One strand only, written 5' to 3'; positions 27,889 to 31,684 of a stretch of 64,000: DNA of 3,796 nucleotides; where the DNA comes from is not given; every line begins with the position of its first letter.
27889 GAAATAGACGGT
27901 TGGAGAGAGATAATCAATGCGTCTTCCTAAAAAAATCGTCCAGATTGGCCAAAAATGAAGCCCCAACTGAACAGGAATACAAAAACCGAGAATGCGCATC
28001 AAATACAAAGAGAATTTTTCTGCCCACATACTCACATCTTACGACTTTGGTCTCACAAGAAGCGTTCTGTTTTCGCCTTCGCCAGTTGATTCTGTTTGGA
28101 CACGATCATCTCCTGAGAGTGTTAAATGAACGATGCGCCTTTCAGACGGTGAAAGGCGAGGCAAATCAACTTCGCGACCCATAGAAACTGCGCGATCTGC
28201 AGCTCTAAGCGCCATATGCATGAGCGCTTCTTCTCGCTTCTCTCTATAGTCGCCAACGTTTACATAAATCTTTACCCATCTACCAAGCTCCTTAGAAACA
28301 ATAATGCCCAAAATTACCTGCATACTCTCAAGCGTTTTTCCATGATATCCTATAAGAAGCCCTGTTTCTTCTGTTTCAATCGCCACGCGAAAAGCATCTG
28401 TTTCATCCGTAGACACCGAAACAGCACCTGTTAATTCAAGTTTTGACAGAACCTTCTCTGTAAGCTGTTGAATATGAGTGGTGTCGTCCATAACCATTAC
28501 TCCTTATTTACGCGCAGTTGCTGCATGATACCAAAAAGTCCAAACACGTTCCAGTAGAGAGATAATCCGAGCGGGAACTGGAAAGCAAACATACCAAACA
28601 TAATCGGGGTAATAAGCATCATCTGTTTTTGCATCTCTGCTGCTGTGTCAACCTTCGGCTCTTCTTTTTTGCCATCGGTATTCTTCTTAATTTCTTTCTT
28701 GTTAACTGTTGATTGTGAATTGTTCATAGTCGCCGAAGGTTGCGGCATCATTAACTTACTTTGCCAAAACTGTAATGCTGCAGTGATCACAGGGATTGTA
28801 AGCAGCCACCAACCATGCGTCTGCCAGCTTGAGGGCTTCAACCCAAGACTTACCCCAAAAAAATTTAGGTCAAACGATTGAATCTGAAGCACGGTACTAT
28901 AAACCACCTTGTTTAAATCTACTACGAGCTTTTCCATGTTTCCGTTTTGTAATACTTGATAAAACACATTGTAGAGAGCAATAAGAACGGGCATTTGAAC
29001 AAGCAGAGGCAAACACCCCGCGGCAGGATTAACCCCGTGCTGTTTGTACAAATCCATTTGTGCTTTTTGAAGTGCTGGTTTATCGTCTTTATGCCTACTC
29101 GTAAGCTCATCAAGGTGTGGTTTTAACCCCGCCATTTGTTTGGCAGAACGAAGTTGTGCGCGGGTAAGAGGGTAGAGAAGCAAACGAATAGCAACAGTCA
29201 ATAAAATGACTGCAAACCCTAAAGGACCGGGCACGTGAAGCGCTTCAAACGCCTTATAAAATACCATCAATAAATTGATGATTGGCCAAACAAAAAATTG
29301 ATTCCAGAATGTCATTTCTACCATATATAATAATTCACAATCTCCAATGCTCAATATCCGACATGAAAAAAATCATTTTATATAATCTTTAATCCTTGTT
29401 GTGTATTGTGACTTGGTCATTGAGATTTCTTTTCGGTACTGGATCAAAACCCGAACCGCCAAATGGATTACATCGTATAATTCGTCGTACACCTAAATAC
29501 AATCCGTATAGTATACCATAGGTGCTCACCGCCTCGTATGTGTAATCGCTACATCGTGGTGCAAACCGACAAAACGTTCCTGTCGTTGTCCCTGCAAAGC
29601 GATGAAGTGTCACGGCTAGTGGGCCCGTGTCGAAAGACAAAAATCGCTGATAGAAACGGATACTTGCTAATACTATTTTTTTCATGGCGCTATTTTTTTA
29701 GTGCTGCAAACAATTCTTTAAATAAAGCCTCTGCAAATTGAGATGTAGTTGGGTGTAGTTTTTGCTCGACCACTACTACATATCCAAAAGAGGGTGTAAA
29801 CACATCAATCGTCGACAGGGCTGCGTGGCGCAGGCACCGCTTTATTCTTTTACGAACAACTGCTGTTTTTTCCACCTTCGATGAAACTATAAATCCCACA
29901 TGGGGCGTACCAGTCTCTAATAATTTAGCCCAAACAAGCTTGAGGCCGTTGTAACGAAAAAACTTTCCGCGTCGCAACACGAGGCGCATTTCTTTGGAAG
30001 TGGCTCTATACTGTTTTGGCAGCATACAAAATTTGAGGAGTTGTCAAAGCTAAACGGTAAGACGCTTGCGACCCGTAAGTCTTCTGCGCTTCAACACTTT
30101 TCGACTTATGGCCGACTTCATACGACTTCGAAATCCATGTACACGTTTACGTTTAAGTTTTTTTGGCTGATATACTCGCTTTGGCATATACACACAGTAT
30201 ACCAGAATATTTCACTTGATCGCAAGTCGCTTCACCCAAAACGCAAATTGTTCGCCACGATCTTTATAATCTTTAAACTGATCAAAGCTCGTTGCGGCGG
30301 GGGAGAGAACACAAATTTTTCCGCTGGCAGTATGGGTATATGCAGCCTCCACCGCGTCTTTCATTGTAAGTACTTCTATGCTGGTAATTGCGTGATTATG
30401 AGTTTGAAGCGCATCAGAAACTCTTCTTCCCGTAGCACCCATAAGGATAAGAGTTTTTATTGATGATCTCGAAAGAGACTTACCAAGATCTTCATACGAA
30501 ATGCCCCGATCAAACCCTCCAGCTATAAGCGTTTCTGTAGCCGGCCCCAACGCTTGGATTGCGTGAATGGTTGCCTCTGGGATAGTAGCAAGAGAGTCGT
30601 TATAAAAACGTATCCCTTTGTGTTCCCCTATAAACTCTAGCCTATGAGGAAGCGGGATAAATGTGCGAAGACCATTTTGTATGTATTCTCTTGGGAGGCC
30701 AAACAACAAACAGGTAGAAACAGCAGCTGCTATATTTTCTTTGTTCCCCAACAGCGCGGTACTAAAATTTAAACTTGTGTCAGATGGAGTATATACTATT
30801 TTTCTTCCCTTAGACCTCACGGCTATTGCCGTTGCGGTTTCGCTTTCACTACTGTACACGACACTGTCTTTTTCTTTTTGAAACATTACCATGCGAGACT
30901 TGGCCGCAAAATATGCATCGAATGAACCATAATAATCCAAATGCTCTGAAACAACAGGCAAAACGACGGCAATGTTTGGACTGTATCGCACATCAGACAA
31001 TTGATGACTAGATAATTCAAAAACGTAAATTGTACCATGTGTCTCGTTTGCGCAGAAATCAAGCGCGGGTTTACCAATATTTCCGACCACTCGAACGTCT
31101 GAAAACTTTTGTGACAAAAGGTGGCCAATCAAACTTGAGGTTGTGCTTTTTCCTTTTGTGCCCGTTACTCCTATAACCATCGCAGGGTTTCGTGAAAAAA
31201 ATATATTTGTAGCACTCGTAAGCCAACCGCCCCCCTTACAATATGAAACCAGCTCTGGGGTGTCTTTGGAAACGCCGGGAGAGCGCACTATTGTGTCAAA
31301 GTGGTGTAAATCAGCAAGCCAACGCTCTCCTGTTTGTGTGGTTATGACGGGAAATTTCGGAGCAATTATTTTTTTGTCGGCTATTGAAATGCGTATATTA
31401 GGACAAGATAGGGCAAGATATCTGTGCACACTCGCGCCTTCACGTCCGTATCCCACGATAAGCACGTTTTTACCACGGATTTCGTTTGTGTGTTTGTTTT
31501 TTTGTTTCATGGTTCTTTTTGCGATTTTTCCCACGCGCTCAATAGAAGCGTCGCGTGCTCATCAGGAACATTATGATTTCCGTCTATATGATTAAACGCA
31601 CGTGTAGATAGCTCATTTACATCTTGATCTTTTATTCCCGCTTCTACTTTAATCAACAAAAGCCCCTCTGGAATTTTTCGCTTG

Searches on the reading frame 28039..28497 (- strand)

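Call 31: search_protein_families(library=pfam, proteins=[window:28039-28497:-], max_evalue=0.001)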
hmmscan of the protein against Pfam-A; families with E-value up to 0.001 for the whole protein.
window:28039-28497:- (152 aa): 2 families
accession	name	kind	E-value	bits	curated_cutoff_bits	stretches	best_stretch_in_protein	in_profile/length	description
PF01424.28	R3H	-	1.3e-13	51.2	26.8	1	90-150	1-60/60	R3H domain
PF13083.13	KH_KhpA-B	-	3.7e-11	43.2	32.1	1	14-70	5-65/73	KhpA/KhpB, KH domain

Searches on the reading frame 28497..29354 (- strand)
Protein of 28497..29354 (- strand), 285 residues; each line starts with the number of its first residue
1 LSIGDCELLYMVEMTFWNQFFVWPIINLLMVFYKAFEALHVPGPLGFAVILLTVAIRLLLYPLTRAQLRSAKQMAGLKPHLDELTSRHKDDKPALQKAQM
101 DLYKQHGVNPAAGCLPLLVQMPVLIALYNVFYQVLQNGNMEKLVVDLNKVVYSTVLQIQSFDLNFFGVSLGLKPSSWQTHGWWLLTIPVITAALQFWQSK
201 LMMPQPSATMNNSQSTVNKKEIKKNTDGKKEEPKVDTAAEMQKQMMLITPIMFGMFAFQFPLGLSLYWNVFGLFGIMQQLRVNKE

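Call 31: search_protein_families(library=pfam, proteins=[window:28497-29354:-], max_evalue=0.001)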
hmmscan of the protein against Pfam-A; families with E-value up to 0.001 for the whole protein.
window:28497-29354:- (285 aa): 1 family
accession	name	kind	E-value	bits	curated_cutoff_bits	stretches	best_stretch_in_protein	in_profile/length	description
PF02096.25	60KD_IMP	-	5.1e-49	166.8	35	1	46-284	2-163/163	60Kd inner membrane protein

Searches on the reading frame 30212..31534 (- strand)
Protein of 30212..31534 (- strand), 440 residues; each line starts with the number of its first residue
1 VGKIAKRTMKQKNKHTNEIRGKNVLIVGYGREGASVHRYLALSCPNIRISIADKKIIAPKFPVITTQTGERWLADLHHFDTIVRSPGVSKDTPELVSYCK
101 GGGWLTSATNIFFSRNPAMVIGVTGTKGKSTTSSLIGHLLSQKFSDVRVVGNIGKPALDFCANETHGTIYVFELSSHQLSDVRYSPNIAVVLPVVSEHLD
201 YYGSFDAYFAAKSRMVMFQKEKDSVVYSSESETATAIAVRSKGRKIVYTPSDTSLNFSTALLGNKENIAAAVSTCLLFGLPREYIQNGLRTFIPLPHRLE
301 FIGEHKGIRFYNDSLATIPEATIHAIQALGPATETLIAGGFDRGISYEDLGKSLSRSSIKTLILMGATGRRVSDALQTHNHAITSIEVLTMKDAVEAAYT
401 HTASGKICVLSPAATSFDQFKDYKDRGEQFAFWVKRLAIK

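Call 31: search_protein_families(library=pfam, proteins=[window:30212-31534:-], max_evalue=0.001)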
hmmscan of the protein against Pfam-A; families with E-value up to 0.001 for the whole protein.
window:30212-31534:- (440 aa): 3 families
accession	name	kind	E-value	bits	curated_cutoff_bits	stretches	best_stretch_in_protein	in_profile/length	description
PF08245.18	Mur_ligase_M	-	4.9e-21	76.1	24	1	123-251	1-148/200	Mur ligase middle domain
PF02875.26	Mur_ligase_C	-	3e-09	38.2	28.4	1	297-413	1-126/127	Mur ligase, glutamate ligase domain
PF21799.2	MurD-like_N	-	6.5e-07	30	27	1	22-98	1-79/88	Mur ligase MurD-like, N-terminal domain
